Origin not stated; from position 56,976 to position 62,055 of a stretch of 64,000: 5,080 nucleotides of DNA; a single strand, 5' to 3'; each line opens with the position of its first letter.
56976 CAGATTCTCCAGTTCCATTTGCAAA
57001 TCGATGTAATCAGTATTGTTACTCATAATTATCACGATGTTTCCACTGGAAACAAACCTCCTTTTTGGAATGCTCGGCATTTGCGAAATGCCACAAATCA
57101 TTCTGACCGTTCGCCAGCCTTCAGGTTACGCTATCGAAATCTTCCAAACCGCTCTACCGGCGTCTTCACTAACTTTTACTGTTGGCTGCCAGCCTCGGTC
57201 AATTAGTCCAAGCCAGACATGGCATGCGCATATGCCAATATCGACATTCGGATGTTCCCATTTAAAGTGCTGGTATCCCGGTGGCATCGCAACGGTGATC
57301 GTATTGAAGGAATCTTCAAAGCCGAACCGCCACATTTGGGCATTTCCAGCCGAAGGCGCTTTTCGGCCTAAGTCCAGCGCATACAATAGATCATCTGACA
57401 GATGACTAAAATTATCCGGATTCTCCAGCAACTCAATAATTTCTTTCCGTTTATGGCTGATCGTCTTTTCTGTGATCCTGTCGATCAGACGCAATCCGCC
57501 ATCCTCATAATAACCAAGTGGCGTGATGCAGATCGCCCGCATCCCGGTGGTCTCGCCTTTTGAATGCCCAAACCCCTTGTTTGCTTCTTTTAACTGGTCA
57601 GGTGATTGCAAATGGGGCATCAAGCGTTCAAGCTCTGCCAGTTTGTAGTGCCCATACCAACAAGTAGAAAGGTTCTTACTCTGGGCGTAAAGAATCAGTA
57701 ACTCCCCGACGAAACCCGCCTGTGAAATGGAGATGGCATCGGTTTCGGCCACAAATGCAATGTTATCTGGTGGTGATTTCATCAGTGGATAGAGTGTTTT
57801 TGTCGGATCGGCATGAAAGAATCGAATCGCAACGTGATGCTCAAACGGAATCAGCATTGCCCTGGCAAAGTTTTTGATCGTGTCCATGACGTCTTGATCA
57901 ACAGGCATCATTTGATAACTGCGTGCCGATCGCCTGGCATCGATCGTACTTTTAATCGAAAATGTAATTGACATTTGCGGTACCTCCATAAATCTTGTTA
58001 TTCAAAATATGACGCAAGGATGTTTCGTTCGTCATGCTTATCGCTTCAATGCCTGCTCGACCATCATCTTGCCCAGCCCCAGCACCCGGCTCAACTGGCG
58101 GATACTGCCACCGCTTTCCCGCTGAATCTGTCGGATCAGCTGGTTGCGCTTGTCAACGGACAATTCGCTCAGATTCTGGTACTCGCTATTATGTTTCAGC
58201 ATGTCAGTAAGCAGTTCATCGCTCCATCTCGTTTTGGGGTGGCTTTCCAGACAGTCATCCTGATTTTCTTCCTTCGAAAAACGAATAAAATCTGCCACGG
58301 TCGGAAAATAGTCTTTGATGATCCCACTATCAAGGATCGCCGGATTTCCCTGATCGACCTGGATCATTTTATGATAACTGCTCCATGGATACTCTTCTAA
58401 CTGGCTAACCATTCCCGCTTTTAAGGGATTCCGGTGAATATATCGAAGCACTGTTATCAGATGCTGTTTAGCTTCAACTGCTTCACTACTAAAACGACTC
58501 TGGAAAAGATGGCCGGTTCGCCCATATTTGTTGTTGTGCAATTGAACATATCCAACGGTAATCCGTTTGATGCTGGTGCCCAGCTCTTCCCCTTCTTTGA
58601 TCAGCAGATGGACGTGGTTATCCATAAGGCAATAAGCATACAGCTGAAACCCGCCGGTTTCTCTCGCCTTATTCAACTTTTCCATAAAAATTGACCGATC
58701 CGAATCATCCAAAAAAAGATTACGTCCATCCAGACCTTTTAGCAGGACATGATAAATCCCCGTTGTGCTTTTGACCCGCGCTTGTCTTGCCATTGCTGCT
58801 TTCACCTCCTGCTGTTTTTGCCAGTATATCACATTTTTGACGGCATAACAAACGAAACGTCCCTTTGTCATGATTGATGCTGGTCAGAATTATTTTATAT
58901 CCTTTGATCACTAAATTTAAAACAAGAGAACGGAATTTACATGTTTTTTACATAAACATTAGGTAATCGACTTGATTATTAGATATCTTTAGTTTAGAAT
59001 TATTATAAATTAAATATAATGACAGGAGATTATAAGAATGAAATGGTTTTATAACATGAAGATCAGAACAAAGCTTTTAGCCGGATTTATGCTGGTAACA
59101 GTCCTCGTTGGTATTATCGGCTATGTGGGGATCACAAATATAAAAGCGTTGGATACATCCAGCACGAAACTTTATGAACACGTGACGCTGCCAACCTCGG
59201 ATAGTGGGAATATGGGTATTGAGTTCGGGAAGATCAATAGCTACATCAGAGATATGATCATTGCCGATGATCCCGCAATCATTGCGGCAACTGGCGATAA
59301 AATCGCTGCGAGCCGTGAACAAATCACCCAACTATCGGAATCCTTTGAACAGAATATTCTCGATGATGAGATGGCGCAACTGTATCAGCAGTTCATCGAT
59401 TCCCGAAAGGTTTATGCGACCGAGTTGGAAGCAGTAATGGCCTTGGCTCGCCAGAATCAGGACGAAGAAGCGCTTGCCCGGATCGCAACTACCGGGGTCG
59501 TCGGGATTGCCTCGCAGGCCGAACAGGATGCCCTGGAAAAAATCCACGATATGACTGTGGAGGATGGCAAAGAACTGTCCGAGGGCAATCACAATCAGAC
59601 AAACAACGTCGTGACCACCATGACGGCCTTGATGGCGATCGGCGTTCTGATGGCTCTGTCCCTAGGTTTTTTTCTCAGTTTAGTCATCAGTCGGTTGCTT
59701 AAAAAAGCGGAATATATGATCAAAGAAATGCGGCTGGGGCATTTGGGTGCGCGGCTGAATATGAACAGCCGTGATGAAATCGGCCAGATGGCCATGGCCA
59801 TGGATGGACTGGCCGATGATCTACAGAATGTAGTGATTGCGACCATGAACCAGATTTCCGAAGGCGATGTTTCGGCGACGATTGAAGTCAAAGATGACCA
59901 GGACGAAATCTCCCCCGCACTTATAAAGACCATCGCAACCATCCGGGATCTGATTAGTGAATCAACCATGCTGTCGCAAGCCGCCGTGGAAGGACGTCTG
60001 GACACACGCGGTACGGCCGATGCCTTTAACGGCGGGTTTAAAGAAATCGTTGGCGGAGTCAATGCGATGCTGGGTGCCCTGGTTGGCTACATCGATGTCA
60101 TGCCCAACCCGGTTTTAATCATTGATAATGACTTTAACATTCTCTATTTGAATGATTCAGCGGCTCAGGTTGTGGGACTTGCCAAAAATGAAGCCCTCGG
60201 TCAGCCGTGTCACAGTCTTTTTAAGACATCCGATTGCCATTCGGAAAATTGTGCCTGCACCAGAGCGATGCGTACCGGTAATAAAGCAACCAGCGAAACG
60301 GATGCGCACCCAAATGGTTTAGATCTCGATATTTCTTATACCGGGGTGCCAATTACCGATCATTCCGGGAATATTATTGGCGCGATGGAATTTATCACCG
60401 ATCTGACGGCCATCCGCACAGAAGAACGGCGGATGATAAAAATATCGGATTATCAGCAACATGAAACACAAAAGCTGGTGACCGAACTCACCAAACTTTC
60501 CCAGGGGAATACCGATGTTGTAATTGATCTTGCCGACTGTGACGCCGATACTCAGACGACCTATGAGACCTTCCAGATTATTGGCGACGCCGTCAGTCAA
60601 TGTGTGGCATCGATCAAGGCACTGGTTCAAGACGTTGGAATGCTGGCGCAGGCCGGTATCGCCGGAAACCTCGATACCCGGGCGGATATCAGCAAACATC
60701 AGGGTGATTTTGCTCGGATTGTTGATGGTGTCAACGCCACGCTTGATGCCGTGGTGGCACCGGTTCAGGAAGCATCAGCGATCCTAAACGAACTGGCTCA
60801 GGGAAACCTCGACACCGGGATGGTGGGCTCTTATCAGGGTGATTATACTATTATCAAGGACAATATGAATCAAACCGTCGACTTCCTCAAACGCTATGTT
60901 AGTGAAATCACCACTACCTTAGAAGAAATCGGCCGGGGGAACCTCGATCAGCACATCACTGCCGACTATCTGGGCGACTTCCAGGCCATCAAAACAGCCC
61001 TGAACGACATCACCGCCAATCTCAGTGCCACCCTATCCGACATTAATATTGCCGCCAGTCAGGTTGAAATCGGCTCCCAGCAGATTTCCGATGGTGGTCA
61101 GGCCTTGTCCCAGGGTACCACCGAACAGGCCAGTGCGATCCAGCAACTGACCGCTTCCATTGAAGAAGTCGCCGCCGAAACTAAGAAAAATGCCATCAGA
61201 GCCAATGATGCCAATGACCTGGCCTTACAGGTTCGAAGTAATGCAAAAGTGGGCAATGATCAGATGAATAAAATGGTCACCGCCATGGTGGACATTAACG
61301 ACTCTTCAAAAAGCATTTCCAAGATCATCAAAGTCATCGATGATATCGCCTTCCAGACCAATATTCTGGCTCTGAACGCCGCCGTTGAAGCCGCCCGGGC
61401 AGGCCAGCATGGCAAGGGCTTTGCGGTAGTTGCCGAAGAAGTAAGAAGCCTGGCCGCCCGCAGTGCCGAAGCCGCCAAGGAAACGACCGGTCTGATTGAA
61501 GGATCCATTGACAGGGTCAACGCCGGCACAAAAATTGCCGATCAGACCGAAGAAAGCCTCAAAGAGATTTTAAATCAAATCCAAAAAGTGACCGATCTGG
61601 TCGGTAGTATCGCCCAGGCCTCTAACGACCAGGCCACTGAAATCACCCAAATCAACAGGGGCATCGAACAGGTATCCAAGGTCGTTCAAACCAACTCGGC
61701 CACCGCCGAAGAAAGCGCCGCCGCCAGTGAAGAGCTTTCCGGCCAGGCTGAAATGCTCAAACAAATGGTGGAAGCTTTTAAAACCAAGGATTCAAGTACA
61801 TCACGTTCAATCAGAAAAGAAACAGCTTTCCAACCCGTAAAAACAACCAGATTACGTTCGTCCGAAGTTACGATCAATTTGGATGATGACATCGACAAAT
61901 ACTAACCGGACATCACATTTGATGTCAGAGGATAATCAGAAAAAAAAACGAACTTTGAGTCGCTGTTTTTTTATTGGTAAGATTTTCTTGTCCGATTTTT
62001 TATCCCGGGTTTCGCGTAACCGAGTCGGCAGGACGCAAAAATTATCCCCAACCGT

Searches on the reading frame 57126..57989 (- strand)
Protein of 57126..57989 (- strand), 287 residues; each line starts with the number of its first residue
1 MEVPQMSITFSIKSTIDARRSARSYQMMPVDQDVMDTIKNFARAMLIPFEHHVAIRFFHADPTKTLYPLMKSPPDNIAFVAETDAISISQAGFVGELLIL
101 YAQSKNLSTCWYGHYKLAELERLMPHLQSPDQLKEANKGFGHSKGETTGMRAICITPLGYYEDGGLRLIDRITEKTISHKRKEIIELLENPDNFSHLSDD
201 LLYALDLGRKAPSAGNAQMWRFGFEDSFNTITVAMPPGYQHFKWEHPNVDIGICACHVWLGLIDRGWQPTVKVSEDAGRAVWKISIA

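Call 77: search_protein_families(library=pfam, proteins=[window:57126-57989:-], max_evalue=0.00001)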
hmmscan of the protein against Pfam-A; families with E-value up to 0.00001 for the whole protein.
window:57126-57989:- (287 aa): 2 families
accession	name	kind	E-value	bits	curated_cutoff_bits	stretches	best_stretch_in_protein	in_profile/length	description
PF14512.11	TM1586_NiRdase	-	1.4e-27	97.2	27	2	12-114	2-107/215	Putative TM nitroreductase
PF00881.29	Nitroreductase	-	1.8e-10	41.7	23.5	0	87-124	115-152/167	Nitroreductase family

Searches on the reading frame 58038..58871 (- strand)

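Call 77: search_protein_families(library=pfam, proteins=[window:58038-58871:-], max_evalue=0.00001)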
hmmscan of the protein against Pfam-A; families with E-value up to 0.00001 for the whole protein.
window:58038-58871:- (277 aa): 1 family
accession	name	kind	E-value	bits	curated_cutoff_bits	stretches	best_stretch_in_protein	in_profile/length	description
PF01797.21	Y1_Tnp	-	1e-09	39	23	1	40-148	7-121/121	Transposase IS200 like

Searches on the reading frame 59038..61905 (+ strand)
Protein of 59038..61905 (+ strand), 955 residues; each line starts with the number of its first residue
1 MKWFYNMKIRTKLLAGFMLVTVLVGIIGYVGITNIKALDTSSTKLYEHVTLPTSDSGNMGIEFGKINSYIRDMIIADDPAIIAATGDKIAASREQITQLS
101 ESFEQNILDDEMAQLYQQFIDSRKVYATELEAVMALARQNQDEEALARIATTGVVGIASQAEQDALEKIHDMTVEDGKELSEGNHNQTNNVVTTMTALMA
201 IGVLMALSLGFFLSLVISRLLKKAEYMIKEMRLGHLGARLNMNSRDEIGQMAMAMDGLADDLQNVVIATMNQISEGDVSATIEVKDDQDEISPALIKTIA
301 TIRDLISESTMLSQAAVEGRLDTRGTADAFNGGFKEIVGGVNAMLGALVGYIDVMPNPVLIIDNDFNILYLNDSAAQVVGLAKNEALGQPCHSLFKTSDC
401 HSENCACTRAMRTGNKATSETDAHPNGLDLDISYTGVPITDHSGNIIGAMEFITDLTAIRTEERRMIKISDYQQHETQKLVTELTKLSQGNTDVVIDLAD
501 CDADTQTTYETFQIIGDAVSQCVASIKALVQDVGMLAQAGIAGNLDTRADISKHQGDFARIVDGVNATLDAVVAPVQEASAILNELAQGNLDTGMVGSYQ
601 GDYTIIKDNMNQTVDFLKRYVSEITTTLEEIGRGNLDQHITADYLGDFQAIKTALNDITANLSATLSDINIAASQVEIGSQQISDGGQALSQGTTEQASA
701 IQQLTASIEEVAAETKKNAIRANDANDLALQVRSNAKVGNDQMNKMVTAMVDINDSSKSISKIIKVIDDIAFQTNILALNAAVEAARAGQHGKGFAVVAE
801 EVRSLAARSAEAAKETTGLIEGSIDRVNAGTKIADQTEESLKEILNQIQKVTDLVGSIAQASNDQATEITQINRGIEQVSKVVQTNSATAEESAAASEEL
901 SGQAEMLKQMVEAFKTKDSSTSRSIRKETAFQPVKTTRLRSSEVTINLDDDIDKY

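Call 77: search_protein_families(library=pfam, proteins=[window:59038-61905:+], max_evalue=0.00001)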
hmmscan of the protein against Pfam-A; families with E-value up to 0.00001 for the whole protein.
window:59038-61905:+ (955 aa): 7 families
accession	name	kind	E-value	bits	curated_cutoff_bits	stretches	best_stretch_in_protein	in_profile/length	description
PF00015.26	MCPsignal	-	2.1e-51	174.6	34.6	1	727-882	2-171/172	Methyl-accepting chemotaxis protein (MCP) signalling domain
PF18947.5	HAMP_2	-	7.9e-37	125.5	24.3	2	553-618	1-66/67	HAMP domain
PF12729.13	4HB_MCP_1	-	6e-32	111.1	27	1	6-186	1-179/181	Four helix bundle sensory module for signal transduction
PF08448.16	PAS_4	-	3.5e-15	56.6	23.1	1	353-458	2-107/110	PAS fold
PF13426.13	PAS_9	-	1.1e-11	45.3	27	1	356-458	1-103/103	PAS domain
PF00672.30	HAMP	-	2.3e-11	44.3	25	0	213-263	2-52/53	HAMP domain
PF00989.32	PAS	-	1.2e-08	35.4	22.6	1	352-455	7-112/113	PAS fold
